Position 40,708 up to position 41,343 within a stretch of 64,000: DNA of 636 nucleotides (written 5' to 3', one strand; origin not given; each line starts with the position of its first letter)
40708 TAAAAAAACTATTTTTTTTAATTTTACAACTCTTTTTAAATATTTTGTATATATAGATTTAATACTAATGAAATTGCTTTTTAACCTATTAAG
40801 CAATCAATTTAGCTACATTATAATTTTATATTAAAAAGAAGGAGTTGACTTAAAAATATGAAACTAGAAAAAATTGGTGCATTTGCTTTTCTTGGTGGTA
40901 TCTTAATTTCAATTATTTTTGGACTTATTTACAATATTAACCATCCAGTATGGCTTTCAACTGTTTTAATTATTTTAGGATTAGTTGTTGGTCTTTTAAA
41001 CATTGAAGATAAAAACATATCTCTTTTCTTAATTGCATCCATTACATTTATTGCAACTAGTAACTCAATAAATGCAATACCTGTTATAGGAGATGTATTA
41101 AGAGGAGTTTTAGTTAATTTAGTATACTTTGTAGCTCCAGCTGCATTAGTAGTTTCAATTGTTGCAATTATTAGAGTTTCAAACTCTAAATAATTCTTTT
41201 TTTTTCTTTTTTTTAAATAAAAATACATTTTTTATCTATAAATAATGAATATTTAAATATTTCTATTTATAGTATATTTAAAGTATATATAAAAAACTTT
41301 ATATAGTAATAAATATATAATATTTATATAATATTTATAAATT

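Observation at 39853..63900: Co-directional locus of three giant membrane-anchored proteins plus a pilin-like protein, preceded by a regulator and tandem repeats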

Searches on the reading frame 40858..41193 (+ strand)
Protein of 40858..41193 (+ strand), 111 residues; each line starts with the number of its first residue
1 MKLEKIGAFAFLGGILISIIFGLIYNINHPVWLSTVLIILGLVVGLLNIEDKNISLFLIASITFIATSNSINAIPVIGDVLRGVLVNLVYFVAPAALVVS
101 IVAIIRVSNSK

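Call 5: search_protein_families(library=pfam, proteins=[window:40858-41193:+], max_evalue=0.1)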
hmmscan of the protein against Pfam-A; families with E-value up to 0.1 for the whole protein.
window:40858-41193:+ (111 aa): 2 families
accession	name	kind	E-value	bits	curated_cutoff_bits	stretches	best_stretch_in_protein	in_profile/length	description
PF20447.3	DUF6704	-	0.021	15.4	27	1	21-47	27-53/68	Family of unknown function (DUF6704)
PF11177.13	DUF2964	-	0.069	13.8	24.2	1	5-43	12-49/62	Protein of unknown function (DUF2964)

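Call 73: search_protein_families(library=ncbifam, proteins=[window:40858-41193:+], max_evalue=1)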
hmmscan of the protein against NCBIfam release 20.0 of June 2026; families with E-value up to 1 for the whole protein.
window:40858-41193:+ (111 aa): 0 families
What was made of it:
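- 40858..41193 (+): 111-aa protein with three TM segments and no Cys. It is lineage-specific and immediately precedes G1. No family hit (calls 5, 73).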

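Call 102: search_protein_families(library=padloc, proteins=[window:40858-41193:+], max_evalue=0.001)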
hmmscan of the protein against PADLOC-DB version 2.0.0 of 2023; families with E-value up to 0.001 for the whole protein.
window:40858-41193:+ (111 aa): 0 families
